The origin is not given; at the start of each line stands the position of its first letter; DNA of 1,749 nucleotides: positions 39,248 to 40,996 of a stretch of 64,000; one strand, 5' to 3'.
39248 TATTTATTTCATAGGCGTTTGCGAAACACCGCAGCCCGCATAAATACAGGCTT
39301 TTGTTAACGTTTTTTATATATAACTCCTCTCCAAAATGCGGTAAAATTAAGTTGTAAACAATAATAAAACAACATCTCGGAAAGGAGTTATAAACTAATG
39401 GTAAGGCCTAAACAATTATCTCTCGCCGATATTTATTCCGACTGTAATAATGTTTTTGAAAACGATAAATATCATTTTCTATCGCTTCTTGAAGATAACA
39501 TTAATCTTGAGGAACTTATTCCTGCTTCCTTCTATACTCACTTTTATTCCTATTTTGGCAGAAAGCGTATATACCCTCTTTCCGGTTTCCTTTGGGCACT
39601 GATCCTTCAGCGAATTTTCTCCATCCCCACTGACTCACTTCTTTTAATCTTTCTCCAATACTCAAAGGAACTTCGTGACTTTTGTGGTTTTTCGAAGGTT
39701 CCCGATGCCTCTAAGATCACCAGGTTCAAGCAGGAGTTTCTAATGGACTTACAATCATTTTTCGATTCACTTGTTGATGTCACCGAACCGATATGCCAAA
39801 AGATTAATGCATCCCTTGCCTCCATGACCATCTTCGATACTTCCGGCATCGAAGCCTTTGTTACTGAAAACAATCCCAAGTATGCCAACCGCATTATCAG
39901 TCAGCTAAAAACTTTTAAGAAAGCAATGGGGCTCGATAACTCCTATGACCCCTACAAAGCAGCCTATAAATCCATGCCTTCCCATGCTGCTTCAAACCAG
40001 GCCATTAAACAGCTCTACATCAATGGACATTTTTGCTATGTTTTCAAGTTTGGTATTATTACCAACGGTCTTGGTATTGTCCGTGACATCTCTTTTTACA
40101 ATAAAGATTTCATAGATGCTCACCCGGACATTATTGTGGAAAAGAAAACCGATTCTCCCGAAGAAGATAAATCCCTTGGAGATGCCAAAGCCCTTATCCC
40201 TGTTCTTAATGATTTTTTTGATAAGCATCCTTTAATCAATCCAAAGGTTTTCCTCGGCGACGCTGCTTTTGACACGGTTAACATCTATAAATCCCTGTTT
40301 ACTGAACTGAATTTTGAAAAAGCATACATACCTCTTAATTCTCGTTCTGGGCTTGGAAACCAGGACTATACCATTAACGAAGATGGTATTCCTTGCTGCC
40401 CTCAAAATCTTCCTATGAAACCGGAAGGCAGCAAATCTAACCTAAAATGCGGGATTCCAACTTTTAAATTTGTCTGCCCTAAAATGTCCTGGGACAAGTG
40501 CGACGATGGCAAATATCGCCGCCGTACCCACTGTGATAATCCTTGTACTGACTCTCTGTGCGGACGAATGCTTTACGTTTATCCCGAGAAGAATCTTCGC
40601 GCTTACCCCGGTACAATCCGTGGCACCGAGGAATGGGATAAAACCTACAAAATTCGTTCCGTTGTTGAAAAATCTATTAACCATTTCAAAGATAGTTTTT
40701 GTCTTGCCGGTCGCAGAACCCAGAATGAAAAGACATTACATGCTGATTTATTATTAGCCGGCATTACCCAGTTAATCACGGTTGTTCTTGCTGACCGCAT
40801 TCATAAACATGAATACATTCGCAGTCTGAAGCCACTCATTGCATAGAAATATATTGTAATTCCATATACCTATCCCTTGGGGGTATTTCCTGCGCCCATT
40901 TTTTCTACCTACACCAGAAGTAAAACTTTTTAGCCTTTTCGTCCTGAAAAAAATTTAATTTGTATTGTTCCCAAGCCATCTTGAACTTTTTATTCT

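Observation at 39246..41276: IS element inserted between the tandem glycine riboswitch and its gcvT-H-PA-PB operon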

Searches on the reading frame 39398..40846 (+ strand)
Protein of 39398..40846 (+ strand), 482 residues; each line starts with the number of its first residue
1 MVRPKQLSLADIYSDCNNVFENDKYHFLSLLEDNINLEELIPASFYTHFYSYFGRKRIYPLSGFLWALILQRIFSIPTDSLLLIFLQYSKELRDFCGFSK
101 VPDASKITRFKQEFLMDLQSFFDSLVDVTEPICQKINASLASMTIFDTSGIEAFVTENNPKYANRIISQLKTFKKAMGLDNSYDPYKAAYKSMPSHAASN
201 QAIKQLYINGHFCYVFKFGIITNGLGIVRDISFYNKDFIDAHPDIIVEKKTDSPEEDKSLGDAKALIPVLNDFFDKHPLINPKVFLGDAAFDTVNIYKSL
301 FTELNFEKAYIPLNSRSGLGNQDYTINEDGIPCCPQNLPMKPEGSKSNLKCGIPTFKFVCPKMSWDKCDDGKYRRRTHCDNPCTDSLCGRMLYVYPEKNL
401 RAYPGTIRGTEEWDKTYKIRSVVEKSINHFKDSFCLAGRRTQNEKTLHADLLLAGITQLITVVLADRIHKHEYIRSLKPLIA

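Call 5: search_protein_families(library=pfam, proteins=[window:39398-40846:+])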
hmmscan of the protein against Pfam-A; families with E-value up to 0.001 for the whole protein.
window:39398-40846:+ (482 aa): 1 family
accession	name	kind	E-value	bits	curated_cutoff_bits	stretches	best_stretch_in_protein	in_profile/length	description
PF05598.16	DUF772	-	3.7e-11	43.3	23.1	1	55-124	2-73/74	Transposase domain (DUF772)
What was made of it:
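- Checked: It carries a 482-aa ORF at 39398-40846 on the plus strand with a DUF772 transposase domain (call 5).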

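Call 8: find_encoding_contigs(protein=window:39398-40846:+, flank=4000, max_places=10)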
Protein window:39398-40846:+ (482 aa): 10 contigs read that carry it; 10 places shown.
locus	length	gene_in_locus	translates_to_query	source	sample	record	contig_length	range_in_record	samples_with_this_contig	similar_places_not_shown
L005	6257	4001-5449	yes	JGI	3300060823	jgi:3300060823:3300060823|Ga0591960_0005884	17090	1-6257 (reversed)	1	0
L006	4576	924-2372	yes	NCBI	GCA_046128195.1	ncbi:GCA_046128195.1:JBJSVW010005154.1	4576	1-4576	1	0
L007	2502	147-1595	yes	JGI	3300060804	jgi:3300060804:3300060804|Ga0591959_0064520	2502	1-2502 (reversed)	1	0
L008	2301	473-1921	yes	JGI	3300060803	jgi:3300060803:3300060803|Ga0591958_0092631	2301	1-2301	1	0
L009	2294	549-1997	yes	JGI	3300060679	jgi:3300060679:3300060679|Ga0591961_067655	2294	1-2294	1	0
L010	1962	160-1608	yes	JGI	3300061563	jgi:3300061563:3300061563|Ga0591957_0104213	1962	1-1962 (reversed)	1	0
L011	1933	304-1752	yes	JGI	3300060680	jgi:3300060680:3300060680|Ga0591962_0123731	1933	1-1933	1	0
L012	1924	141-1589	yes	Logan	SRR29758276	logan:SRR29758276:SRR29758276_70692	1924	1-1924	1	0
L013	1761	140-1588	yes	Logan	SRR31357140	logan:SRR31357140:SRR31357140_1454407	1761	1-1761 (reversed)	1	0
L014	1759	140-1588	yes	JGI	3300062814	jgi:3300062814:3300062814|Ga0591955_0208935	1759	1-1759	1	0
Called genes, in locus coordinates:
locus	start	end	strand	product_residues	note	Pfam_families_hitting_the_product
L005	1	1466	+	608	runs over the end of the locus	PF00270:DEAD, PF00271:Helicase_C, PF16124:RecQ_Zn_bind, PF09382:RQC, PF00570:HRDC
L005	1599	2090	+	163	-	PF02870:Methyltransf_1N, PF01035:DNA_binding_1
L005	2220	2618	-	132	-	-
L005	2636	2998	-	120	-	-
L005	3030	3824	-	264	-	-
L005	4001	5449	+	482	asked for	PF05598:DUF772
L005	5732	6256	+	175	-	?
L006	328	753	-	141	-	PF00582:Usp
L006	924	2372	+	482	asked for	PF05598:DUF772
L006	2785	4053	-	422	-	PF12838:Fer4_7 (weak), PF13183:Fer4_8, PF13237:Fer4_10 (faint), PF13534:Fer4_17 (weak), PF02754:CCG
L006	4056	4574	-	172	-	?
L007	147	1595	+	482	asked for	PF05598:DUF772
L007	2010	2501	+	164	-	?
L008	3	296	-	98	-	?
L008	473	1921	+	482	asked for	PF05598:DUF772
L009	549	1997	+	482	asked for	PF05598:DUF772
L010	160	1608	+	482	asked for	PF05598:DUF772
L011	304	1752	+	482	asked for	PF05598:DUF772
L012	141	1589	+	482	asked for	PF05598:DUF772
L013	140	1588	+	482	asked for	PF05598:DUF772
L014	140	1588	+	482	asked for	PF05598:DUF772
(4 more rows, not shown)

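Call 14: find_related_loci(query=window:39398-40846:+, collection=genome_contigs, flank=3000)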
Query window:39398-40846:+ (482 aa) in genome_contigs; peptide patterns used: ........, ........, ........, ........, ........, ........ (x = any residue, [..] = any of these).
48 stretches matched a pattern; 6 encode a relative of the query (tblastn E <= 1e-3); 6 distinct loci.
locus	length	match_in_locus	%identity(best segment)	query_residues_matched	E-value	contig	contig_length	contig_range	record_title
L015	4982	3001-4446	94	1-482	0e+0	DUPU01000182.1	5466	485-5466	MAG TPA_asm: Clostridia bacterium isolate AS08sgBPME_346 266850_AS08, whole genome shotgun sequence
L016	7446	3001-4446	94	1-482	0e+0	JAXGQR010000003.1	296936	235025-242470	MAG: Dehalobacterium sp. isolate AnMBR.bin330 bin330_3, whole genome shotgun sequence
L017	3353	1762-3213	93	1-482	0e+0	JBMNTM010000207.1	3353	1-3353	MAG: Desulfosporosinus sp. isolate SBF912SR2HQ0044 scaffold_128233_c1, whole genome shotgun sequence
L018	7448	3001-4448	92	1-482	0e+0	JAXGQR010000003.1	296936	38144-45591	MAG: Dehalobacterium sp. isolate AnMBR.bin330 bin330_3, whole genome shotgun sequence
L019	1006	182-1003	71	207-472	3e-150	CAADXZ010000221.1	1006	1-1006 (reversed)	MAG TPA_asm: Clostridia bacterium, isolate HGM13616, WGS project CAADXZ010000000 data, contig: ERS396334_46_k87_247554,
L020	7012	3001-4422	74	1-482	7e-114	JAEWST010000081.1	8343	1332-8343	MAG: Bacillota bacterium isolate OH_SDB_116 k127_990907, whole genome shotgun sequence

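Call 33: search_protein_families(library=ncbifam, proteins=[window:39398-40846:+], max_evalue=0.01)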
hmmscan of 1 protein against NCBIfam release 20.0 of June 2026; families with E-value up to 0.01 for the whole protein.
window:39398-40846:+ (482 aa): 2 families
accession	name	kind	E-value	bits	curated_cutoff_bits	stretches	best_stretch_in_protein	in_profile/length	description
NF033551.1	transpos_IS1182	equivalog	1.1e-15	57.5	270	2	261-458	292-480/488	IS1182 family transposase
NF033581.1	transpos_IS5_4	equivalog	0.00094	18.6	140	1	56-114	30-90/285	IS5 family transposase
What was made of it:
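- On IS1182 family: 57.5 bits (call 33).
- Closest known: IS1182 family. Same: It is the best NCBIfam hit, and it shares the DUF772 N-terminal domain (calls 5, 33).
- Closest known: IS1182 family. Different: The score is 57.5 bits against a cut-off of 270 (call 33), so the element is not a member by that model.
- Tried and rejected: The element as an IS1182 member (call 33).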

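Call 34: search_dna_similar(query=window:39398-40846:+, collection=plasmids, mode=protein, max_rows=15)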
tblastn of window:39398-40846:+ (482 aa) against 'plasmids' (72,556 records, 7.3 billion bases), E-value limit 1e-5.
Records with a match: 11; places in all: 13; records where one place covers at least 80% of the query: 5.
Best place of each record, by identity: 60-80% 6; <60% 5.
By first word of the organism name: Clostridium 6; Roseburia 1; Butyrivibrio 1; Agathobacter 1; Alicyclobacillus 1; Carboxydocella 1.
By predicted mobility (MOB-suite, as given by PLSDB): non-mobilizable 10; mobilizable 1.
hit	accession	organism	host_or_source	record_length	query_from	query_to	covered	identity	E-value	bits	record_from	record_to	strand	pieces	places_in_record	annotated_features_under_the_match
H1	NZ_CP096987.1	Clostridium felsineum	whole organism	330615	1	480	100%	74.1%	0e+0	730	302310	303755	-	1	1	none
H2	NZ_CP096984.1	Clostridium felsineum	whole organism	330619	1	480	100%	74.1%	0e+0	730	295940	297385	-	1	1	none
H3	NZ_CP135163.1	Roseburia sp. 831b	Sus scrofa domesticus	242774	1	482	100%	71.4%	0e+0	714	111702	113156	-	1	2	hypothetical protein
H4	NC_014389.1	Butyrivibrio proteoclasticus B316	-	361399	1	482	100%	68.7%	0e+0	668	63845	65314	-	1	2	none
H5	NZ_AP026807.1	Clostridium tetani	soil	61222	6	482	99%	37.6%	3e-79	276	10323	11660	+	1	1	transposase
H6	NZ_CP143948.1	Agathobacter rectalis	Homo sapiens,cell culture,fecal sample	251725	42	482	34%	68.7%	1e-29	239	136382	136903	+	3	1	none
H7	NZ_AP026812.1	Clostridium tetani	soil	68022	86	482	56%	40.1%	3e-25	188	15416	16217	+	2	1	hypothetical protein (x2)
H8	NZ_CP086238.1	Clostridium estertheticum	single colony,bovine feces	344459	6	116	23%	64.0%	3e-26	120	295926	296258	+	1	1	none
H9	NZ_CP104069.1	Alicyclobacillus fastidiosus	cell culture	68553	232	457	47%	27.3%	3e-11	74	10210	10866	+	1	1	transposase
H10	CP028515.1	Carboxydocella thermautotrophica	environmental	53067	259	458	41%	30.7%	7e-14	82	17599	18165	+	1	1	Transposase DDE domain-containing protein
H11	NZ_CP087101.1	Clostridium estertheticum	single colony,Vacuum packed lamb meat ...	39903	190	237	10%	52.1%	8e-7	59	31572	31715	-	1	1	none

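Call 35: get_annotated_region(hit=H1, flank=1500)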
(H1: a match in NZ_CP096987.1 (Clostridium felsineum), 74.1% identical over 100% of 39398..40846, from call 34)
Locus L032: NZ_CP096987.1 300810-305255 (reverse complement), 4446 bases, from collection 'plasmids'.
description: Clostridium felsineum strain DSM 6424 plasmid p330, complete sequence
organism: Clostridium felsineum (NCBI taxid 36839)
taxonomy: Bacteria; Bacillota; Clostridia; Eubacteriales; Clostridiaceae; Clostridium; Clostridium felsineum
host: -; source: whole organism; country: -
typing (MOB-suite, as given by PLSDB): non-mobilizable; replicon rep_cluster_994
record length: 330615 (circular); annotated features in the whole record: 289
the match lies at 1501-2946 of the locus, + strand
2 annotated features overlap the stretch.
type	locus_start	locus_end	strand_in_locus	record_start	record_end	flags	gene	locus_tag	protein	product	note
CDS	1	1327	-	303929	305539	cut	-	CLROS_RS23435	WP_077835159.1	glycoside hydrolase family 43 protein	-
CDS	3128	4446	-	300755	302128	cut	-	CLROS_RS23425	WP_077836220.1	glycoside hydrolase family 43 protein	-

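Call 36: get_annotated_region(hit=H3, flank=1500)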
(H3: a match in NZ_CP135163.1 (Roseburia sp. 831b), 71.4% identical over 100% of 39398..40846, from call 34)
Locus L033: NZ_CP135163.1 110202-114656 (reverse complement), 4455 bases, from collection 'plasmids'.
description: Roseburia sp. 831b plasmid p_831b_unnamed1, complete sequence
organism: Roseburia sp. 831b (NCBI taxid 1261635)
taxonomy: Bacteria; Bacillota; Clostridia; Lachnospirales; Lachnospiraceae; Roseburia; Roseburia sp. 831b
host: -; source: Sus scrofa domesticus; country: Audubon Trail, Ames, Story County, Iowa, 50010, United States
typing (MOB-suite, as given by PLSDB): non-mobilizable
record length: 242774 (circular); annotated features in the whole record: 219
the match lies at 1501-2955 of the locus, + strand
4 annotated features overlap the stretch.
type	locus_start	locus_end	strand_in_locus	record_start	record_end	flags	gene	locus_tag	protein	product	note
CDS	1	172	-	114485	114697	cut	-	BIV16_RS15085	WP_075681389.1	FeoA family protein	GO:0006811 - monoatomic ion transport [Evidence IEA]; GO:0055072 - obsolete iron ion homeostasis [Evidence IEA]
CDS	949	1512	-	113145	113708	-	-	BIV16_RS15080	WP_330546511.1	hypothetical protein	-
CDS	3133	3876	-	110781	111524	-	-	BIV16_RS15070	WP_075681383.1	4Fe-4S binding protein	-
CDS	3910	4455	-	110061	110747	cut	-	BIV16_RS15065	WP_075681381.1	Crp/Fnr family transcriptional regulator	GO:0006355 - regulation of DNA-templated transcription [Evidence IEA]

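Call 37: get_annotated_region(hit=H4, flank=1500)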
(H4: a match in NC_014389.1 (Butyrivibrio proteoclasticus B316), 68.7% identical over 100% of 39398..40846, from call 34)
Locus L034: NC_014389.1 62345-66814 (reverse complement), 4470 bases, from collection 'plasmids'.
description: Butyrivibrio proteoclasticus B316 plasmid pCY360, complete sequence
organism: Butyrivibrio proteoclasticus B316 (NCBI taxid 515622)
taxonomy: Bacteria; Bacillota; Clostridia; Lachnospirales; Lachnospiraceae; Butyrivibrio; Butyrivibrio proteoclasticus; Butyrivibrio proteoclasticus B316
host: -; source: -; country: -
typing (MOB-suite, as given by PLSDB): non-mobilizable; replicon rep_cluster_595; mating-pair formation MPF_T
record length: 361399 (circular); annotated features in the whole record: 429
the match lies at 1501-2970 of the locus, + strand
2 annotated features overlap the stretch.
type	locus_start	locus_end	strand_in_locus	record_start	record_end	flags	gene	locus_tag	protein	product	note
CDS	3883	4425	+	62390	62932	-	-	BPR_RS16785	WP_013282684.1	hypothetical protein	-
CDS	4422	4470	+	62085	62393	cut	-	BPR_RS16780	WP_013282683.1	hypothetical protein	-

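Call 42: find_related_loci(query=window:39398-40846:+, collection=viral_contigs, flank=2500)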
Query window:39398-40846:+ (482 aa) in viral_contigs; peptide patterns used: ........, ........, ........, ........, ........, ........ (x = any residue, [..] = any of these).
5 stretches matched a pattern; 2 encode a relative of the query (tblastn E <= 1e-3); 2 distinct loci.
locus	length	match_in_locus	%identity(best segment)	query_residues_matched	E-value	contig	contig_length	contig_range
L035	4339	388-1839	75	1-482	0e+0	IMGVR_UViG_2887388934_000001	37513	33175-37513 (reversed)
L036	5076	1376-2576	89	1-482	0e+0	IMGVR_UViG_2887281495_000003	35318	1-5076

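Call 43: find_homologous_proteins(query=window:39398-40846:+, max_evalue=1e-20)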
Query window:39398-40846:+ (482 aa): 3700 proteins with E <= 1e-20 among 8000 candidates; the best 120 are listed.
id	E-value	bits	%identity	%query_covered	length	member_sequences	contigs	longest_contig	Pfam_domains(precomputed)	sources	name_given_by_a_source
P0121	0.0e+0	1114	100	100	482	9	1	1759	PF05598.17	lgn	-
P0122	0.0e+0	1057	94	100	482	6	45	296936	PF05598.17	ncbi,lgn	-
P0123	0.0e+0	1056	94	100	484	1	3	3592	PF05598.17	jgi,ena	-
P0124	0.0e+0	1045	92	100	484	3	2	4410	PF05598.17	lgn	-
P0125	0.0e+0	1029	90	100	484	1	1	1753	PF05598.17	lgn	-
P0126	7.4e-297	1003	88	100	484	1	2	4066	PF05598.17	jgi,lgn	jgi:hypothetical protein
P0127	3.0e-277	938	82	100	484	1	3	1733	PF05598.17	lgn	-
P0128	2.4e-266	902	80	100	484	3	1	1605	PF05598.17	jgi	-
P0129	3.2e-260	882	78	100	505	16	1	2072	PF05598.17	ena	-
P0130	4.4e-260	881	78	100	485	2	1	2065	PF05598.17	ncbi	-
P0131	1.4e-259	880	77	100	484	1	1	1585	PF05598.17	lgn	-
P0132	1.1e-258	877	76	100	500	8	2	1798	PF05598.17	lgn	-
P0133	2.1e-258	876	76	100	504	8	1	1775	PF05598.17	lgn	-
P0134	2.5e-258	876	76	100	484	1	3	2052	PF05598.17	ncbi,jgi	jgi:hypothetical protein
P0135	5.3e-258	875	76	100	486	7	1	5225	PF05598.17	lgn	-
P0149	3.6e-255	865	75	100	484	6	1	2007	PF01609.28,PF05598.17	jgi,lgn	jgi:hypothetical protein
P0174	3.4e-249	845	74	100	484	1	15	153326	PF05598.17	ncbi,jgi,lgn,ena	jgi:transposase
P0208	5.7e-245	832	73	100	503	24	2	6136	PF01609.28,PF05598.17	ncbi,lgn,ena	-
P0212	2.0e-244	830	74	100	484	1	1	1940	PF01609.28,PF05598.17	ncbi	-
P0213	2.9e-244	829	73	100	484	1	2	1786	PF01609.28,PF05598.17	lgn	-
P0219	6.6e-244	828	74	100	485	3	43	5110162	PF05598.17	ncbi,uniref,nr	ncbi:hypothetical protein FHU23_000959 [Clostridium saccharobutylicum]|uniref:Transposase n=1 Tax=Cl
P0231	5.3e-243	825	71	100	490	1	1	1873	PF01609.28,PF05598.17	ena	-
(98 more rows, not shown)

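Call 44: find_encoding_contigs(protein=P0122, flank=1500, max_places=10)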
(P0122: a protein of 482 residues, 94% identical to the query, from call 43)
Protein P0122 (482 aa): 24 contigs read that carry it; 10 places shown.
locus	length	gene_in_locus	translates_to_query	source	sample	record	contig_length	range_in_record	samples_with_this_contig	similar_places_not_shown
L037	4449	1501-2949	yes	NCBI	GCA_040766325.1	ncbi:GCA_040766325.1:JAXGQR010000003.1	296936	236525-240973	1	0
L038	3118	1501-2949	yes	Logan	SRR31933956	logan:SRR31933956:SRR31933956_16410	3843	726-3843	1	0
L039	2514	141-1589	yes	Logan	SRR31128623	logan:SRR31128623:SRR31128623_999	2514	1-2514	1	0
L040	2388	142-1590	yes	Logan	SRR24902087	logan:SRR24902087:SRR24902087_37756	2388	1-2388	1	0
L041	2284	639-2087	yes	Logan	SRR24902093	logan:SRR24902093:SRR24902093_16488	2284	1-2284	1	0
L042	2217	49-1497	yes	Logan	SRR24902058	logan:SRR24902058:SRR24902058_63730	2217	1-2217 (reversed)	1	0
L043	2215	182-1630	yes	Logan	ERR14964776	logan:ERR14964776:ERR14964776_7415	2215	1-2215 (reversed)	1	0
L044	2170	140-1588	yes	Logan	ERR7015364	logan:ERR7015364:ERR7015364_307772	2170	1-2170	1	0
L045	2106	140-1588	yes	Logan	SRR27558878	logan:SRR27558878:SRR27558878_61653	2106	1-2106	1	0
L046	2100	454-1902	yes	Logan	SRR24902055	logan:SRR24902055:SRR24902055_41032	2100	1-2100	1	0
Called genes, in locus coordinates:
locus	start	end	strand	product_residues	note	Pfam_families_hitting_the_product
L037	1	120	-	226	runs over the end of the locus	PF13534:Fer4_17 (faint), PF13237:Fer4_10, PF12838:Fer4_7 (weak), PF13183:Fer4_8 (weak), PF13187:Fer4_9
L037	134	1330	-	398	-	PF04303:PrpF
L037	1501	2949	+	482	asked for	PF05598:DUF772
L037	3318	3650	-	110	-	PF12986:DUF3870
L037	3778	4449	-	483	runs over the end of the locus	PF00939:Na_sulph_symp, PF03600:CitMHS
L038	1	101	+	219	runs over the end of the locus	PF02661:Fic (weak)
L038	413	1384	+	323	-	PF04542:Sigma70_r2, PF04545:Sigma70_r4, PF08281:Sigma70_r4_2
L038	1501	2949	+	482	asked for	PF05598:DUF772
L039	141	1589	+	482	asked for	PF05598:DUF772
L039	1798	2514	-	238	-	?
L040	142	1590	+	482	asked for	PF05598:DUF772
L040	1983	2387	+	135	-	?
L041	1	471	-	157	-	?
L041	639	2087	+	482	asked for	PF05598:DUF772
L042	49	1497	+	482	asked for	PF05598:DUF772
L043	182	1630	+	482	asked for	PF05598:DUF772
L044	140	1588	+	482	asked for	PF05598:DUF772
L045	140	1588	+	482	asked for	PF05598:DUF772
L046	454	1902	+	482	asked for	PF05598:DUF772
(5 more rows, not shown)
